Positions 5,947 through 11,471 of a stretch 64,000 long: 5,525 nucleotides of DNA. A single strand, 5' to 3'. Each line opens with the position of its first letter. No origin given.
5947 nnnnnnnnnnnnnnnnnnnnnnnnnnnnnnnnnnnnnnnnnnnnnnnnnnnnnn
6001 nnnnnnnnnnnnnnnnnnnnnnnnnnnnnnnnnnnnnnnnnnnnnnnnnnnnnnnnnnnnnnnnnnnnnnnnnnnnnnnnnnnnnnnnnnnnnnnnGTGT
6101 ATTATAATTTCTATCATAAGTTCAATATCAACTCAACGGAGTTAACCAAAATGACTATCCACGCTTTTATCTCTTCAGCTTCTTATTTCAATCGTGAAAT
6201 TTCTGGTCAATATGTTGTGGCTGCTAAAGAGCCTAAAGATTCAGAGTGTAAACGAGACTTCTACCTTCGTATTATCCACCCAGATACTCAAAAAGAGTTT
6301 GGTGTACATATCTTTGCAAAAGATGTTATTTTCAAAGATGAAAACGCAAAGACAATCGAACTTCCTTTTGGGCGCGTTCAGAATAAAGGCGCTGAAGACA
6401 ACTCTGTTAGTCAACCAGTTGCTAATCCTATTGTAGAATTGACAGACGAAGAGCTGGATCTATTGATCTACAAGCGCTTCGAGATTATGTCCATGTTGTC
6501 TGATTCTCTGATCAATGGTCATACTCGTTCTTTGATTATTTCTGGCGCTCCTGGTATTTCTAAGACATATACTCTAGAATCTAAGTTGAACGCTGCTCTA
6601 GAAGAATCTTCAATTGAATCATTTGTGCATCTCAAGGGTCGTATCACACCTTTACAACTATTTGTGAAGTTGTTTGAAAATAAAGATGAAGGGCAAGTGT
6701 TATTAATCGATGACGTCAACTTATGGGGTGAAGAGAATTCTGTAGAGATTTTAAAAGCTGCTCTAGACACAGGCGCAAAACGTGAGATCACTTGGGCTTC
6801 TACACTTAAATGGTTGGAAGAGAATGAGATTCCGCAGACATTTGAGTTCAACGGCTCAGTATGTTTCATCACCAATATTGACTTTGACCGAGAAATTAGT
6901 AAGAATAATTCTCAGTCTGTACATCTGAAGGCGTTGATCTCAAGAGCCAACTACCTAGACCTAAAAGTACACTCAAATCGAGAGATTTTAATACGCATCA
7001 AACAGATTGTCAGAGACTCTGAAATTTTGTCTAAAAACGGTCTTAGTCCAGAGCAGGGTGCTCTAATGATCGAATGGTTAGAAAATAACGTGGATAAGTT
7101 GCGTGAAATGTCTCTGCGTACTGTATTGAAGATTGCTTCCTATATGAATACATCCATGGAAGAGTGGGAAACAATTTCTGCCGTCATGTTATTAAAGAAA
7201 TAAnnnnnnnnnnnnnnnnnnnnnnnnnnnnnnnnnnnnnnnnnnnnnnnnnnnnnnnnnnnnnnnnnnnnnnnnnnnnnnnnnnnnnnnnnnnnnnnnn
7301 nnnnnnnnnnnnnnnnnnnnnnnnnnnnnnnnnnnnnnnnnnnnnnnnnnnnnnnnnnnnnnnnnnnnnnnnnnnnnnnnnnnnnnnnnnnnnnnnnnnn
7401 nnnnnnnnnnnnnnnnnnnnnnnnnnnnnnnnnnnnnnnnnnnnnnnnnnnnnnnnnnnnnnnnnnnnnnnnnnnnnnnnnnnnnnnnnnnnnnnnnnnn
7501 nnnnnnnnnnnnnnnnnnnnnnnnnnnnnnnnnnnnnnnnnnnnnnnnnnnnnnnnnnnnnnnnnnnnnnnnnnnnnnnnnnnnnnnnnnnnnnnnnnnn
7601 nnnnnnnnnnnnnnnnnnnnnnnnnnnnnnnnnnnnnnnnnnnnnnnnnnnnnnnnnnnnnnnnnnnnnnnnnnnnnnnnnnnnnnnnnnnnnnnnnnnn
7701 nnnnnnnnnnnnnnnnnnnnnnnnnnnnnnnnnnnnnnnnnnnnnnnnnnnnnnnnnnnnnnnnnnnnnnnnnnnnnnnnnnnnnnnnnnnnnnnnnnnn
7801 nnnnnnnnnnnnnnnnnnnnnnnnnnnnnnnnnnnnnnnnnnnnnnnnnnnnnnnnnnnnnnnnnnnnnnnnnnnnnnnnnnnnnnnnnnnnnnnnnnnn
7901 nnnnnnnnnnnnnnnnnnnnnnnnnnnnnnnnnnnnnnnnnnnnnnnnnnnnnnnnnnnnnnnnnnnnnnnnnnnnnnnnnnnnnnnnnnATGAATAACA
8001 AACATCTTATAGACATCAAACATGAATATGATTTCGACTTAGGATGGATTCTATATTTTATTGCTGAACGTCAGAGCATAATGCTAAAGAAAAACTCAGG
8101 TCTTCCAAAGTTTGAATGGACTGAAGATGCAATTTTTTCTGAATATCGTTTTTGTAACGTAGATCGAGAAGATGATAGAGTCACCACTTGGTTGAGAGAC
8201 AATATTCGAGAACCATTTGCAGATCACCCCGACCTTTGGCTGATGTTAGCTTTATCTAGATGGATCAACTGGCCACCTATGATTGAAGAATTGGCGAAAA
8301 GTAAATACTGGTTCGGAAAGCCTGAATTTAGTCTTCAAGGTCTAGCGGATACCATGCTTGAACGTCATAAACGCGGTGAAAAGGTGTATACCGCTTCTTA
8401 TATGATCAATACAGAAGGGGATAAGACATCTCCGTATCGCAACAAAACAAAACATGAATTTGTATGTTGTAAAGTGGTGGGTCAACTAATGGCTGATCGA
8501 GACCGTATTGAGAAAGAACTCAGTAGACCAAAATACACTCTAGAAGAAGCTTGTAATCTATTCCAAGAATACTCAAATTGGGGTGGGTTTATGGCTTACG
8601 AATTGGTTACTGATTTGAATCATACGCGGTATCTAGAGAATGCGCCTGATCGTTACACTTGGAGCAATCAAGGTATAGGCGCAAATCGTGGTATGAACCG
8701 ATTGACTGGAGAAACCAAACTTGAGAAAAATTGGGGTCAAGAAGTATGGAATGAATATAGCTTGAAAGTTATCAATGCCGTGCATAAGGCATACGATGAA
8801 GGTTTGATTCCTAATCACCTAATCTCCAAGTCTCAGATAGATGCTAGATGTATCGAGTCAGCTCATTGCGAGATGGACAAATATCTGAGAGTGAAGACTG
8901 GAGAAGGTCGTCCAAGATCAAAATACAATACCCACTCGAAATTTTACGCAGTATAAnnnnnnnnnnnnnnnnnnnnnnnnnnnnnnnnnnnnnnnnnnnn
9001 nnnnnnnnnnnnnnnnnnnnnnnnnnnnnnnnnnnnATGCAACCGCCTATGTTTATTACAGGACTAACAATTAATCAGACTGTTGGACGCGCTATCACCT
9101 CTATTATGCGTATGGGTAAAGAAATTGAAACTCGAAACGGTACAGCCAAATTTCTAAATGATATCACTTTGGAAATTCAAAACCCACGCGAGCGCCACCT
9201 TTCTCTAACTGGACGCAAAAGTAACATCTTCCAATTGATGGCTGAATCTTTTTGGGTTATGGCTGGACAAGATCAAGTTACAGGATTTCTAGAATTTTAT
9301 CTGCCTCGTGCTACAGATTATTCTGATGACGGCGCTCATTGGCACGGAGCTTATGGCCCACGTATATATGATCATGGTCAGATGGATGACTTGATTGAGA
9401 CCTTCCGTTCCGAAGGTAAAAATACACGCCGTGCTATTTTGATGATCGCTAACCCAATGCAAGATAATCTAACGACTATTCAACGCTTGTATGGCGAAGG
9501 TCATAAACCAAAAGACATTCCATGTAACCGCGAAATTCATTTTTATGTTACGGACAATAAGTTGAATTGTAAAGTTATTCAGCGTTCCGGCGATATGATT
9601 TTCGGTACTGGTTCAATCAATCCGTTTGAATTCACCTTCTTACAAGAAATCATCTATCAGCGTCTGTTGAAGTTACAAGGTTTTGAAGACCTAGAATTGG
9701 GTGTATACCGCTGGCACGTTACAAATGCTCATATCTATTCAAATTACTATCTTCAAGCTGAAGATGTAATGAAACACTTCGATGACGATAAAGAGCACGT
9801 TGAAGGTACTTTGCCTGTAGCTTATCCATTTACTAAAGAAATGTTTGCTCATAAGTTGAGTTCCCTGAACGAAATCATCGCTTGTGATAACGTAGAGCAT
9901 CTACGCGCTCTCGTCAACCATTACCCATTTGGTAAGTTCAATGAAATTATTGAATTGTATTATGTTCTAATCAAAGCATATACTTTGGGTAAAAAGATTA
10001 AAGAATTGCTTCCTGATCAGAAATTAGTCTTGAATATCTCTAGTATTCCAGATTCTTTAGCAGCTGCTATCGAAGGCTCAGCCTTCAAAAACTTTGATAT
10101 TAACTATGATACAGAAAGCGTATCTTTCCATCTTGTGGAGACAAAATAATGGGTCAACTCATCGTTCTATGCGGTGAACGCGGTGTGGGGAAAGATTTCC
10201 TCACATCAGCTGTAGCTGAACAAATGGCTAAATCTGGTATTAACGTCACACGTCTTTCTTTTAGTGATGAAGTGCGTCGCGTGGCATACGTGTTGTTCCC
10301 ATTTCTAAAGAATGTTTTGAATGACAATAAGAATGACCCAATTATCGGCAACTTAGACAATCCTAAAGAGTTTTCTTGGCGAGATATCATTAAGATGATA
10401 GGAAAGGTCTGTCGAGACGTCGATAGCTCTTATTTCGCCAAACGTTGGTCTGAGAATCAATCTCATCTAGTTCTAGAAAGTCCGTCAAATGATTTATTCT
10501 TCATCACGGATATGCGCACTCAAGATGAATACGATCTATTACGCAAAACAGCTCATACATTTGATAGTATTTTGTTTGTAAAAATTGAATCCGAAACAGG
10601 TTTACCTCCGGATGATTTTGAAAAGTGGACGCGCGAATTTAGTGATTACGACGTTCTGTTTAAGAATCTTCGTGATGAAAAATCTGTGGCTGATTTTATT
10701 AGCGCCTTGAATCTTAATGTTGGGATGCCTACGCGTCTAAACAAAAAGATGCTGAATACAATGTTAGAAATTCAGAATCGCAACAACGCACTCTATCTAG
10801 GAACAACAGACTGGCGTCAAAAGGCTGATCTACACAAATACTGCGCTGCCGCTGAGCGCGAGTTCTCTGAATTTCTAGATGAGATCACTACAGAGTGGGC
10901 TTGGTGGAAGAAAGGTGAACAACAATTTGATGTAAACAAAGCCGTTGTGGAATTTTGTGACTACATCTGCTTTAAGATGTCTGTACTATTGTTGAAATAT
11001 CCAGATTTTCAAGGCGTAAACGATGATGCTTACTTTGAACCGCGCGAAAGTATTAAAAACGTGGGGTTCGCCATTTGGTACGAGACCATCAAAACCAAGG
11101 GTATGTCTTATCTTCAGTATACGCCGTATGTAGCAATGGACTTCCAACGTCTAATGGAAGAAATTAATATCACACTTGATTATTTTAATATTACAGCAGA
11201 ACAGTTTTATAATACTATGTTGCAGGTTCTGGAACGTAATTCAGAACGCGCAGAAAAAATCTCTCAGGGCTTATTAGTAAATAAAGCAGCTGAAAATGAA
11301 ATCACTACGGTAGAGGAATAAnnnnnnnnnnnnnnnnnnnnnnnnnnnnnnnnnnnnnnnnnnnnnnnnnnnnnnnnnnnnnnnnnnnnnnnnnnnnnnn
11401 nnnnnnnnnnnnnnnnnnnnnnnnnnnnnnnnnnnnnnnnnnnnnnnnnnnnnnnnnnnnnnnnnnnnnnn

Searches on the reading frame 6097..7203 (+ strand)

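Call 23: search_protein_families(library=phrogs, proteins=[window:6097-7203:+], max_evalue=0.00001)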
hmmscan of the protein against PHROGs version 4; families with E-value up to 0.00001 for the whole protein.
window:6097-7203:+ (368 aa): 1 family
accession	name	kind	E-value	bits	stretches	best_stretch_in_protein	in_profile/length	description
phrog_1250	-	unknown function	3.8e-98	329.5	1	23-367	4-327/327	unknown function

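Call 115: search_protein_families(library=ncbifam, proteins=[window:6097-7203:+], max_evalue=0.01)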
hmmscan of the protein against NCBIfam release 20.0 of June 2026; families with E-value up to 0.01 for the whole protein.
window:6097-7203:+ (368 aa): 1 family
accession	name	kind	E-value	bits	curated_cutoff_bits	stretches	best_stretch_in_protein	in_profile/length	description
TIGR03420.1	DnaA_homol_Hda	equivalog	0.0024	17.4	194.8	1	130-217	25-109/226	DnaA regulatory inactivator Hda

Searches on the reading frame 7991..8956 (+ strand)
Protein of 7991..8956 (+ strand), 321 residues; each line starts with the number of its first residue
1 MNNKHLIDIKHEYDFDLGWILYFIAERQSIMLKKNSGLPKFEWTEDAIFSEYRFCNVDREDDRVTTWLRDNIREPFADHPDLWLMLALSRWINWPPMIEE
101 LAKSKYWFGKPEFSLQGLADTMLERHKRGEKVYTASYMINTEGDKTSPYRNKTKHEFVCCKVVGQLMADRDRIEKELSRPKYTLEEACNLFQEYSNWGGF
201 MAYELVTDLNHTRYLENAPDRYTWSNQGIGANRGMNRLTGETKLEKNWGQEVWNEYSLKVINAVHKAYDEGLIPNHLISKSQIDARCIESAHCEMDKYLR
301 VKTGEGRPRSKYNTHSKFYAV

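Call 23: search_protein_families(library=phrogs, proteins=[window:7991-8956:+], max_evalue=0.00001)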
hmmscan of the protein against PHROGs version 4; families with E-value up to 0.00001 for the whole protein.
window:7991-8956:+ (321 aa): 1 family
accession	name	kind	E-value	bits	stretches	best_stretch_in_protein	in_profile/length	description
phrog_2396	-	unknown function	4.7e-57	195.1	1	18-317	8-322/331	-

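Call 115: search_protein_families(library=ncbifam, proteins=[window:7991-8956:+], max_evalue=0.01)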
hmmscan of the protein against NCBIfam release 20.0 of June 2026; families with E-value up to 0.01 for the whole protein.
window:7991-8956:+ (321 aa): 0 families

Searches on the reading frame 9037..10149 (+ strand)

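Call 3: search_protein_families(library=pfam, proteins=[window:9037-10149:+], max_evalue=0.01)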
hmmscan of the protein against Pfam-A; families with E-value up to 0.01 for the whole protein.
window:9037-10149:+ (370 aa): 1 family
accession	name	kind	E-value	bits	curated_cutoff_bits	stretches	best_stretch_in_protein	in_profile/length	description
PF00303.24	Thymidylat_synt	-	3.8e-14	52.9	24.3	1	20-246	7-223/266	Thymidylate synthase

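Call 4: search_protein_families(library=phrogs, proteins=[window:9037-10149:+], max_evalue=0.001)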
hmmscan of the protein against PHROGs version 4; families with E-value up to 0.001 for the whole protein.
window:9037-10149:+ (370 aa): 4 families
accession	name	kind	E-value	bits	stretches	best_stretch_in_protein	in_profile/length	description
phrog_3676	-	DNA, RNA and nucleotide metabolism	1.9e-89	301.3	1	18-292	19-282/351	thymidylate synthase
phrog_5131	-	DNA, RNA and nucleotide metabolism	4.5e-48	165.3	1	9-259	6-243/357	thymidylate synthase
phrog_160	-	DNA, RNA and nucleotide metabolism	5.6e-24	85.6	1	10-255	30-274/335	thymidylate synthase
phrog_5682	-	DNA, RNA and nucleotide metabolism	4.1e-14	53.4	1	94-255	27-172/209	thymidylate synthase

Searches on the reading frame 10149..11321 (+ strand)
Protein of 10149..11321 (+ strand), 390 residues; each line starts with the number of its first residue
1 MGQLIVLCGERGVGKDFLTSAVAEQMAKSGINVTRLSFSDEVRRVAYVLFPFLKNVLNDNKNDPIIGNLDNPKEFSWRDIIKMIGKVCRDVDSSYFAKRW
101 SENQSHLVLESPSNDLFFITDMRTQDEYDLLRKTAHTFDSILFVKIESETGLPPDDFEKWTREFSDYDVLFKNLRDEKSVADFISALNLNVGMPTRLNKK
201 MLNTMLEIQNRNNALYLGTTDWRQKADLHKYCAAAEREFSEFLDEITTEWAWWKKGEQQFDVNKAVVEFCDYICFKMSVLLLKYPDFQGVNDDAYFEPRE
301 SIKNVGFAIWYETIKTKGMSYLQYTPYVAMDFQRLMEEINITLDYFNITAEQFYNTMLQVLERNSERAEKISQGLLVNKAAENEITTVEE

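Call 3: search_protein_families(library=pfam, proteins=[window:10149-11321:+], max_evalue=0.01)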
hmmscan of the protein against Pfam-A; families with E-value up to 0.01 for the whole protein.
window:10149-11321:+ (390 aa): 1 family
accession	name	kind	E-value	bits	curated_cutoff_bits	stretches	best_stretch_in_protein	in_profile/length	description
PF04275.20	P-mevalo_kinase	-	3.7e-06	27.3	33.8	1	8-134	2-111/114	Phosphomevalonate kinase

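Call 4: search_protein_families(library=phrogs, proteins=[window:10149-11321:+], max_evalue=0.001)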
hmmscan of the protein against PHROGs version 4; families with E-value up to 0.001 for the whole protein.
window:10149-11321:+ (390 aa): 2 families
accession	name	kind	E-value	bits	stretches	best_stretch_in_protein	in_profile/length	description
phrog_139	-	other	1.1e-20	75.3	1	3-172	84-245/342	deoxynucleoside monophosphate kinase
phrog_173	-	DNA, RNA and nucleotide metabolism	2.3e-12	48.2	1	191-370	21-186/196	nucleoside triphosphate pyrophosphohydrolase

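Call 115: search_protein_families(library=ncbifam, proteins=[window:10149-11321:+], max_evalue=0.01)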
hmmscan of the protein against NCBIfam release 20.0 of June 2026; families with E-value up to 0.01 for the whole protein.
window:10149-11321:+ (390 aa): 3 families
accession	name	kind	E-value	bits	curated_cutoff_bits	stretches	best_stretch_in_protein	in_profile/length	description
NF038214.1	IS21_help_AAA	equivalog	0.0015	18.2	200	1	3-39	91-127/232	IS21-like element helper ATPase IstB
NF006505.0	PRK08939.1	equivalog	0.0093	15.3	228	0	6-40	160-194/306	primosomal protein DnaI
TIGR03420.1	DnaA_homol_Hda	equivalog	0.01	15.4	194.8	0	3-43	39-79/226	DnaA regulatory inactivator Hda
